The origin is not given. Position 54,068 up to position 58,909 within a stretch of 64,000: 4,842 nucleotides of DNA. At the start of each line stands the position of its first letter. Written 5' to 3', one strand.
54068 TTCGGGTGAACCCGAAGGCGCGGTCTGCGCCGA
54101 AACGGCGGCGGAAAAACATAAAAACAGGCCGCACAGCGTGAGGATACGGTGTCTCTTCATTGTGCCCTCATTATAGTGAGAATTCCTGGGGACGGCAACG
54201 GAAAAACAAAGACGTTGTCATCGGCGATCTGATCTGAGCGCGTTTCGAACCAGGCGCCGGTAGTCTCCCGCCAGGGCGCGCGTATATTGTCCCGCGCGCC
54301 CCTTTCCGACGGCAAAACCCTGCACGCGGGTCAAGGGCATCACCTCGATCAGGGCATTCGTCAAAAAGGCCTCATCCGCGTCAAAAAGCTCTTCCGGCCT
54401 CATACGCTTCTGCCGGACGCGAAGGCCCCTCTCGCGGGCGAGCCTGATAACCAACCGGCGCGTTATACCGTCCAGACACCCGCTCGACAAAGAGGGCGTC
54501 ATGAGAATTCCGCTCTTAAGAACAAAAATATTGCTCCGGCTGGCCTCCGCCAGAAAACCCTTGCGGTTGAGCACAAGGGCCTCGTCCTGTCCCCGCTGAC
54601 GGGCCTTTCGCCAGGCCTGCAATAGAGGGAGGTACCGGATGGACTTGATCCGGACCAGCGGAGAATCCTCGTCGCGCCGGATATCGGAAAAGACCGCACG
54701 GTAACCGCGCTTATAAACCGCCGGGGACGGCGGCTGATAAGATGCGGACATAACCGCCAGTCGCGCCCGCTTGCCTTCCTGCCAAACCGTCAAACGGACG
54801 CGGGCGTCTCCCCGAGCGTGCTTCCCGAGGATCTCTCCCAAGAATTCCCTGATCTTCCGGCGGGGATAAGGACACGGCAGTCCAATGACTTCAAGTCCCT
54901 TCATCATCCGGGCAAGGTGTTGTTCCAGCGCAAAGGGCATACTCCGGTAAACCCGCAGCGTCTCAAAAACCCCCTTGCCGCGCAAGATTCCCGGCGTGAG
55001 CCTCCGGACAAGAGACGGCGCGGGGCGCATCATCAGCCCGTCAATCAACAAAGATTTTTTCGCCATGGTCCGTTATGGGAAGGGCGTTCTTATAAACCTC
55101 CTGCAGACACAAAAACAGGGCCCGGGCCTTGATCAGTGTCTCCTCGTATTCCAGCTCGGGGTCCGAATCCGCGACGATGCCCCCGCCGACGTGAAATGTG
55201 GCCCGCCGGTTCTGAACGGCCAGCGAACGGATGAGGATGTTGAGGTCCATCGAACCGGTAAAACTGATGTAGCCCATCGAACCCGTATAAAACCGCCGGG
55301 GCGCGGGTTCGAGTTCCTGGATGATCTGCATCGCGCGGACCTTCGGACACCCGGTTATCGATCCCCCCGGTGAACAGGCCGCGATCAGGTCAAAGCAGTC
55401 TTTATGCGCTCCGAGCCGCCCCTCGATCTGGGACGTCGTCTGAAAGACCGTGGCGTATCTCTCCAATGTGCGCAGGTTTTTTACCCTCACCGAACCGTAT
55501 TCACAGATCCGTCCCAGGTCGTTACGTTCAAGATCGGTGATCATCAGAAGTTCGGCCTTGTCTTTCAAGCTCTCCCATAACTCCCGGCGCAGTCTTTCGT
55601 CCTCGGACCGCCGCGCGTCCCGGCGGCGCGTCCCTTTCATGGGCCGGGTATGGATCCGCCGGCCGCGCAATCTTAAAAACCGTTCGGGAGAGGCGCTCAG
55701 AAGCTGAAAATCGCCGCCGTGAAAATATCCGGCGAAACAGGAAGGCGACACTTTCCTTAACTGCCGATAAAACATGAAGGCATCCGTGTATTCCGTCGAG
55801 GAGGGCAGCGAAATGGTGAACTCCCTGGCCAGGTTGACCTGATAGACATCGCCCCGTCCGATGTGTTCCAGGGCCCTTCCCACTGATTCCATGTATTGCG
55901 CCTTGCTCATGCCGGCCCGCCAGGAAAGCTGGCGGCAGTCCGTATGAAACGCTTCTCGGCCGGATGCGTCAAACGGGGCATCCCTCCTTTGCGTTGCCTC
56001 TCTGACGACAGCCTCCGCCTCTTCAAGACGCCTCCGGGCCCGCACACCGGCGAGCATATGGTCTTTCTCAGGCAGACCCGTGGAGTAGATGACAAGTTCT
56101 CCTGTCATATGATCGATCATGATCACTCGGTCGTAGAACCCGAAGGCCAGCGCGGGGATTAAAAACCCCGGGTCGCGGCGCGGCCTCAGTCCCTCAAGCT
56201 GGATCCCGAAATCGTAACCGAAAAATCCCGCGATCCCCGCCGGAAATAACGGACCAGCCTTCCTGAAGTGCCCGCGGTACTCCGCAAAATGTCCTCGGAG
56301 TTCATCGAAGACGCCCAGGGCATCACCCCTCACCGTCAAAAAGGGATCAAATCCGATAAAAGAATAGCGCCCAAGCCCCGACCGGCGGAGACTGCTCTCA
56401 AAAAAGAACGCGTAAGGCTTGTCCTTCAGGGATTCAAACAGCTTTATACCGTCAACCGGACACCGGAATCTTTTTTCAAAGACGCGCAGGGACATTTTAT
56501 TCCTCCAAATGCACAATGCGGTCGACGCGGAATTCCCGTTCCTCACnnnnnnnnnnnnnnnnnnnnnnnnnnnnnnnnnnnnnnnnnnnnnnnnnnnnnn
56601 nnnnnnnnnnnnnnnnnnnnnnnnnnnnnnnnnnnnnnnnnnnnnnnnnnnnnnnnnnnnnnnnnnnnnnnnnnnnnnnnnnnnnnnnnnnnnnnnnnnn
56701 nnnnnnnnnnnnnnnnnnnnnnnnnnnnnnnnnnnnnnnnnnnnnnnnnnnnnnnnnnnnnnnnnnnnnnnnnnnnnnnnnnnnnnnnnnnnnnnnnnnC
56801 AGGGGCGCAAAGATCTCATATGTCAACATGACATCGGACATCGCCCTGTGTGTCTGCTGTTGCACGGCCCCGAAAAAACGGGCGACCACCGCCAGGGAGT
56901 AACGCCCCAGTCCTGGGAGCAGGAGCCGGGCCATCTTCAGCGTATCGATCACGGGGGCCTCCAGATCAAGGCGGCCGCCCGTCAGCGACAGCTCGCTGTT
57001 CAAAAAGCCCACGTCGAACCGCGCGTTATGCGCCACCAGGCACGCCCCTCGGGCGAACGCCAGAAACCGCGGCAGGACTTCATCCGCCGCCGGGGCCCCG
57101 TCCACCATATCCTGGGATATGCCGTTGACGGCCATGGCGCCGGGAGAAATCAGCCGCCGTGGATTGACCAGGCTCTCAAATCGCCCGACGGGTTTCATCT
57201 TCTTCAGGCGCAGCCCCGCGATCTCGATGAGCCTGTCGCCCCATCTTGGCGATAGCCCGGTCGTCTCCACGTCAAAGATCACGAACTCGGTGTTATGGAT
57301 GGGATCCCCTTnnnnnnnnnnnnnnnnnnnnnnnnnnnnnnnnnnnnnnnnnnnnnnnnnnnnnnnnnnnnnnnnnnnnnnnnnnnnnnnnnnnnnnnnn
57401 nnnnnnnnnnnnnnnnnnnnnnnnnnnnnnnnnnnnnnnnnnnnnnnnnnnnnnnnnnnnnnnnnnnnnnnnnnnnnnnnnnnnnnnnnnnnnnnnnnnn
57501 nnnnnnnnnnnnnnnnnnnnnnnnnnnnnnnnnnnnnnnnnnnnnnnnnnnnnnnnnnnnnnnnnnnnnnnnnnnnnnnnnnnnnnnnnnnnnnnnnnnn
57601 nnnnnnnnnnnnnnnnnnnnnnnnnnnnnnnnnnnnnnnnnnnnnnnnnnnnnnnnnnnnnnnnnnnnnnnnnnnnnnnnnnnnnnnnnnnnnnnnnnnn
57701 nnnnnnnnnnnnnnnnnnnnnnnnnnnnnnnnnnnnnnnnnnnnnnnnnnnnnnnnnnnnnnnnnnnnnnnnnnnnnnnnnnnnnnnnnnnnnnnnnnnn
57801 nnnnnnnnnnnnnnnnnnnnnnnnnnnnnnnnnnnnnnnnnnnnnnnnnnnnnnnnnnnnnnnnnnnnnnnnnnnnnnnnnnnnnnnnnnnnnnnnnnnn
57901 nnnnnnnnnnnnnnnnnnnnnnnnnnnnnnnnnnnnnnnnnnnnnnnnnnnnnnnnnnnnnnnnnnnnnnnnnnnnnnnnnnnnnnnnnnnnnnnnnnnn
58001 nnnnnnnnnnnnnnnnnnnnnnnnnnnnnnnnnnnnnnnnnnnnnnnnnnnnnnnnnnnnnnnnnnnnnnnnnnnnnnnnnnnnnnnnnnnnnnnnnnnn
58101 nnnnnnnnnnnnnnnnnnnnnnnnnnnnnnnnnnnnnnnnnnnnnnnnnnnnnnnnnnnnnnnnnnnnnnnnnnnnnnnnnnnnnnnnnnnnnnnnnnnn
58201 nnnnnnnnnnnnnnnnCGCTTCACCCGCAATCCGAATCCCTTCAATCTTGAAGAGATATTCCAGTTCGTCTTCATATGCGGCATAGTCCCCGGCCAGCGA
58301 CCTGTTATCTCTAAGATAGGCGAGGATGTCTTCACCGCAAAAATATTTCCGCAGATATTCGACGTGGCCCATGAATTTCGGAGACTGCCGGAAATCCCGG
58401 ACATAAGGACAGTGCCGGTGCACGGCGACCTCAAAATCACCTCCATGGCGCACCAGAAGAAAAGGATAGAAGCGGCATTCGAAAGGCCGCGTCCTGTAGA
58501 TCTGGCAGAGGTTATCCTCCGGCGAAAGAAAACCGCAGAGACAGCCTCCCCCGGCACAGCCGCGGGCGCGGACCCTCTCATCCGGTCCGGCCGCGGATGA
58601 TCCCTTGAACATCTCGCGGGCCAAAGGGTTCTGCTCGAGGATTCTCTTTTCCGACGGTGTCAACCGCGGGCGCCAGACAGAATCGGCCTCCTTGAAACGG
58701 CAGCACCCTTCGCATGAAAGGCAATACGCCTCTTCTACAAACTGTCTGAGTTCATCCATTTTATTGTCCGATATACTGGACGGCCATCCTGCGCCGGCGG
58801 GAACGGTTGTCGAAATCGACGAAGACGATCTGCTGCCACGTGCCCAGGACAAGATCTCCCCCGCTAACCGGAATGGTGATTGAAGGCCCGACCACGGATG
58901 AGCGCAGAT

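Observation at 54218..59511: Seven-gene overlapping operon mixing tRNA-linked functions (CsaA, DUF2156, DnaQ::WYL) with YkgJ, YjbQ and pabBC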

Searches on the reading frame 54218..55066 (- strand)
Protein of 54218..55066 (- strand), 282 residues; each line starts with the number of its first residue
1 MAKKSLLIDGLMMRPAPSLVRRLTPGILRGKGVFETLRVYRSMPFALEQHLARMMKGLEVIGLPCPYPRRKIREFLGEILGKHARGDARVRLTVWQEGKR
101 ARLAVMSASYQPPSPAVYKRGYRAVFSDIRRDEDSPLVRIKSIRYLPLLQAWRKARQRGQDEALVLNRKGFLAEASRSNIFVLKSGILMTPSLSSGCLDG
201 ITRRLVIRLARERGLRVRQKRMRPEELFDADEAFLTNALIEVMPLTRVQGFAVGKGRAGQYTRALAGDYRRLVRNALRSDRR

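Call 3: search_protein_families(library=pfam, proteins=[window:54218-55066:-], max_evalue=0.01)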
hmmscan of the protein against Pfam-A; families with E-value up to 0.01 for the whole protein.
window:54218-55066:- (282 aa): 1 family
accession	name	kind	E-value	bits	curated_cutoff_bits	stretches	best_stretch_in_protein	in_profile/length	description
PF01063.24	Aminotran_4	-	3.7e-58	197.5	28.5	1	32-248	1-223/223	Amino-transferase class IV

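Call 6: search_protein_families(library=ncbifam, proteins=[window:54221-55066:-], max_evalue=0.001)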
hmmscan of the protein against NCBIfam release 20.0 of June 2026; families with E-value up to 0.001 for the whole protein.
window:54221-55066:- (282 aa): 23 families
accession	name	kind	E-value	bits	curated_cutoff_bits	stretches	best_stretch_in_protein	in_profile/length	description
NF006185.0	PRK08320.1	subfamily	1.6e-47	162.1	363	1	24-275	23-285/292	branched-chain amino acid aminotransferase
TIGR01122.1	ilvE_I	equivalog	4.1e-45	154.2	245.55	1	9-276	3-287/298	branched-chain-amino-acid transaminase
NF005800.0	PRK07650.1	equivalog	2.7e-43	148.3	308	1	24-276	21-279/290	aminodeoxychorismate lyase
NF005146.0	PRK06606.1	equivalog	2.7e-41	141.5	279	1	9-276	12-295/307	branched-chain amino acid transaminase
NF005209.0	PRK06680.1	subfamily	1.8e-35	122.2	320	1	7-274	6-282/286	D-amino-acid transaminase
NF005726.0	PRK07544.1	equivalog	3.8e-35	121.4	396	1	7-276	14-291/295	branched-chain amino acid aminotransferase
NF009126.0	PRK12479.1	equivalog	5.2e-35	121.1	518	1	6-275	6-286/299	branched-chain-amino-acid transaminase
NF005888.0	PRK07849.1-3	equivalog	5.6e-32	110.9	273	1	23-253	32-274/298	aminodeoxychorismate lyase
TIGR01121.1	D_amino_aminoT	equivalog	7.8e-32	110.5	277.45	1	26-269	22-271/276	D-amino-acid transaminase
NF004761.0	PRK06092.1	equivalog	1.9e-29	102.7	260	1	30-251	22-250/268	aminodeoxychorismate lyase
TIGR03461.1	pabC_Proteo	equivalog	2.3e-28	99.1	176.85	1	30-250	20-247/262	aminodeoxychorismate lyase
NF009066.0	PRK12400.1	equivalog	2.3e-27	96.2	538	1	26-271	29-280/290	D-amino-acid transaminase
NF009896.0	PRK13356.1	equivalog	2.3e-25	89.3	262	1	17-269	21-282/287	branched-chain amino acid aminotransferase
NF006734.0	PRK09266.1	subfamily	1.8e-19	70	202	1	20-255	18-250/270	hypothetical protein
NF005886.0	PRK07849.1-1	equivalog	3.1e-18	66.1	253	1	132-254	149-273/291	aminodeoxychorismate lyase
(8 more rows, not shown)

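Call 42: search_solved_structures(query=window:54221-55066:-, max_evalue=1e-10)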
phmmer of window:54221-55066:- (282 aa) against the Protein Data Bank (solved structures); distinct sequences matched with E-value up to 1e-10: 69 (the best 60 are shown).
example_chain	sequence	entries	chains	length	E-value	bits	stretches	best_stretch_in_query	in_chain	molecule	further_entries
5ce8_A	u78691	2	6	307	8e-34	120.9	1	6-274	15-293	Branched-chain amino acid aminotransferase | Branched-chain-amino-acid aminotransferase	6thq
5mqz_A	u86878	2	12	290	1.2e-33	120.2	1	17-274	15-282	Putative branched-chain-amino-acid aminotransferase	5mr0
5cm0_A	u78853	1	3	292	1.5e-33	119.9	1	14-275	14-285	Branched-chain transaminase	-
5e25_A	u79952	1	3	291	1.7e-33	119.8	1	18-275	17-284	branched-chain aminotransferase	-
6nst_A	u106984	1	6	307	1.5e-30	110.1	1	18-274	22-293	Branched-chain-amino-acid aminotransferase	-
4whx_A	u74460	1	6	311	8.2e-28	101.2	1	7-270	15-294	Branched-chain-amino-acid transaminase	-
3u0g_A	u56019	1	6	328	1e-27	100.9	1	7-270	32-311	Putative branched-chain amino acid aminotransferase IlvE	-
1i1k_A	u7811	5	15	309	2.5e-25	93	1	10-265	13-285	BRANCHED-CHAIN AMINO ACID AMINOTRANSFERASE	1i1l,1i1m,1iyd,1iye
1a3g_A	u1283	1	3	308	2.5e-25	93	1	10-265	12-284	BRANCHED-CHAIN AMINO ACID AMINOTRANSFERASE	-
9j32_A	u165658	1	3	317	3.3e-25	92.6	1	17-275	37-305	Aminotransferase, class 4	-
1daa_A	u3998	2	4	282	1.4e-24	90.6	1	26-271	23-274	D-AMINO ACID AMINOTRANSFERASE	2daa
3lqs_A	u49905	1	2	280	1.6e-24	90.4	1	26-270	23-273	D-alanine aminotransferase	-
7z79_A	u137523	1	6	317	1.6e-24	90.4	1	17-275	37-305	Aminotransferase, class 4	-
3daa_A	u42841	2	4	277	1.9e-24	90.1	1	26-269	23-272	D-AMINO ACID AMINOTRANSFERASE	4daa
1a0g_A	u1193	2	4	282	6.7e-24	88.3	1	26-271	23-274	D-AMINO ACID AMINOTRANSFERASE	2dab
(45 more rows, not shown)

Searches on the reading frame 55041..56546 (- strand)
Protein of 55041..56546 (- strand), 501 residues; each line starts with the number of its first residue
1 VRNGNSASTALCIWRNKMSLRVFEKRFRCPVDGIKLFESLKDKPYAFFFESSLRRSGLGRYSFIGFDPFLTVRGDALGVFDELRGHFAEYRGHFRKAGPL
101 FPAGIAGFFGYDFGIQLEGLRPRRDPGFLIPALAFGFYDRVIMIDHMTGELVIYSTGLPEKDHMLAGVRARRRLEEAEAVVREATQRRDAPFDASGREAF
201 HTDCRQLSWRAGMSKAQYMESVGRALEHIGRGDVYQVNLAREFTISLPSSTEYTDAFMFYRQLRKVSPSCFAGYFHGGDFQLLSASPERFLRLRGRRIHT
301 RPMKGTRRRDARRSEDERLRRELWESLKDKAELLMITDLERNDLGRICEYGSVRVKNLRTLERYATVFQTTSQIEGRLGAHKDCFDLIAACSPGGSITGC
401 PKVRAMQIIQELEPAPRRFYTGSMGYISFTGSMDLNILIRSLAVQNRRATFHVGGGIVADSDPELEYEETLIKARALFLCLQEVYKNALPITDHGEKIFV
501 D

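Call 3: search_protein_families(library=pfam, proteins=[window:55041-56546:-], max_evalue=0.01)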
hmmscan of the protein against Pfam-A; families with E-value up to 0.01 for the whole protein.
window:55041-56546:- (501 aa): 2 families
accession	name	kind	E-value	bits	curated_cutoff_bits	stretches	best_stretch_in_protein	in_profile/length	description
PF00425.24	Chorismate_bind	-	4e-88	295.7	27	1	215-473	2-257/257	chorismate binding enzyme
PF04715.19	Anth_synt_I_N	-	1.1e-18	68.3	23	1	33-152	5-139/140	Anthranilate synthase component I, N terminal region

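Call 6: search_protein_families(library=ncbifam, proteins=[window:55044-56495:-], max_evalue=0.001)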
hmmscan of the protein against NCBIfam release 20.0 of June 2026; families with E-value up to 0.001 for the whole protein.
window:55044-56495:- (484 aa): 26 families (the best 25 are shown)
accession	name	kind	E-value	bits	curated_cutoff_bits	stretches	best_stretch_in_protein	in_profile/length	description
TIGR00564.1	trpE_most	equivalog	2e-102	343.6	517.7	1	17-461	7-451/455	anthranilate synthase component I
TIGR01824.1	PabB-clade2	equivalog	1e-97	327.6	408.55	1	87-460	2-355/355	aminodeoxychorismate synthase, component I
TIGR00553.1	pabB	equivalog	6.3e-94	314.8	328.4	1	152-459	25-328/329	aminodeoxychorismate synthase component I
NF006563.0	PRK09070.1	equivalog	1.6e-92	310.5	514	1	197-465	181-445/447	aminodeoxychorismate synthase component I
TIGR01820.1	TrpE-arch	equivalog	3.2e-90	303.6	512.05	1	62-461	73-445/449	anthranilate synthase component I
NF004610.0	PRK05940.1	equivalog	2.4e-89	300.2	568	1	84-468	100-463/467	anthranilate synthase component I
NF005698.0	PRK07508.1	equivalog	1.3e-82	277.3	452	1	185-459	103-374/383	aminodeoxychorismate synthase component I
NF010086.0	PRK13571.1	equivalog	4.4e-77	259.7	693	1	65-461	103-494/510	anthranilate synthase component I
NF012009.0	PRK15465.1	equivalog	2.4e-73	247.2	622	1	84-459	102-446/453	aminodeoxychorismate synthase component 1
NF010087.0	PRK13572.1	equivalog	9.7e-67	225.5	580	1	14-463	9-430/435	anthranilate synthase component I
NF010079.0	PRK13564.1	equivalog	2e-66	224.9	471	1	60-466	121-513/521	anthranilate synthase component 1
NF010081.0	PRK13566.1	equivalog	6.4e-64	216.4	645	1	180-470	227-513/729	anthranilate synthase component I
NF010089.0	PRK13574.1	equivalog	2.1e-59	201.6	527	1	194-462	153-416/421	anthranilate synthase component I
NF004530.0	PRK05877.1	equivalog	2.5e-59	201.5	383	1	183-463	146-414/425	aminodeoxychorismate synthase component I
TIGR00565.1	trpE_proteo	equivalog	3.7e-55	187.8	494.65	1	60-465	105-494/498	anthranilate synthase component I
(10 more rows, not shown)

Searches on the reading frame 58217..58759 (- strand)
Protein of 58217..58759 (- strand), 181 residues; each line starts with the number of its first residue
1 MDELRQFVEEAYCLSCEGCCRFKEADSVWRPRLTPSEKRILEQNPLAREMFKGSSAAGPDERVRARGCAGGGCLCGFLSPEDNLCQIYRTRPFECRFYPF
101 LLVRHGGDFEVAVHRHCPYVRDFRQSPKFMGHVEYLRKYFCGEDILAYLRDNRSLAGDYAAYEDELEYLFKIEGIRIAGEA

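Call 6: search_protein_families(library=ncbifam, proteins=[window:58217-58759:-], max_evalue=0.001)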
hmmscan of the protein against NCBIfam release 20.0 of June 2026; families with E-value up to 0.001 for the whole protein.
window:58217-58759:- (181 aa): 0 families

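Call 34: find_homologous_proteins(query=window:58217-58759:-, max_evalue=0.001)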
Query window:58217-58759:- (181 aa): 26 proteins with E <= 0.001 among 99 candidates.
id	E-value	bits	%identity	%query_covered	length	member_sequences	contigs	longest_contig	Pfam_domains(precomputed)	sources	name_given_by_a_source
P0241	6.9e-122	423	100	100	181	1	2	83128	PF03692.21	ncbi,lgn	-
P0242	6.0e-47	178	46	94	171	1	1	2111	PF03692.21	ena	-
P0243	1.4e-42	164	45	93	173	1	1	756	PF03692.21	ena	-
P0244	8.3e-41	158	41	94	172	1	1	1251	PF03692.21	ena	-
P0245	9.8e-41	158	41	93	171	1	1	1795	PF03692.21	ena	-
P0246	1.7e-40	157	43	93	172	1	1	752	PF03692.21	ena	-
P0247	2.4e-40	157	45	95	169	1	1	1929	PF03692.21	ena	-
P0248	3.0e-40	156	44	94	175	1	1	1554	PF03692.21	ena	-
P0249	4.2e-40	156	44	94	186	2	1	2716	PF03692.21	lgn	-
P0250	2.0e-39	154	38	95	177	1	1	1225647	PF03692.21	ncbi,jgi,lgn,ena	ncbi:MAG: YkgJ family cysteine cluster protein [Candidatus Omnitrophota bacterium]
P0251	2.5e-39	153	44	95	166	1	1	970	PF03692.21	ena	-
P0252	3.3e-39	153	44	94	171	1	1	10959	PF03692.21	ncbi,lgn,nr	ncbi:MAG: YkgJ family cysteine cluster protein [Candidatus Omnitrophica bacterium]|nr:YkgJ family cy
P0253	5.8e-39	152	40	95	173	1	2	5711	PF03692.21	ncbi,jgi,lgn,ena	-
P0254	6.3e-39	152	42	99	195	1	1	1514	PF03692.21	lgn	-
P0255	1.1e-37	148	38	95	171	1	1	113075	PF03692.21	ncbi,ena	-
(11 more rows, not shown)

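Call 65: predict_structure(alignment_id=A4)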
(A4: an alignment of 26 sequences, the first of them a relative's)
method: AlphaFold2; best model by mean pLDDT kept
length: 181 residues; sequences in the alignment: 26
mean_pLDDT: 90.3   pTM: 0.85
mean pLDDT of the five models: 90.3, 87.9, 87.5, 84.6, 82.9
residues with pLDDT >= 90: 117; 70-90: 59; 50-70: 4; < 50: 1
segments of 3 or more residues with pLDDT < 50: none
pLDDT, mean of each block of 10 residues (from residue 1): 80 84 93 92 88 87 91 91 83 90 94 94 97 97 94 93 96 83 49
secondary structure, 60 per line:
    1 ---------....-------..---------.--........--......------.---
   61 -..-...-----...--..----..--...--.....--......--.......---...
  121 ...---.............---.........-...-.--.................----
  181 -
elements in order: H10-13 H35-42 H45-50 E65-67 E73-75 H93-97 E100-105 E108-114 H118-123 H127-139 H143-151 H160-165 E166-176
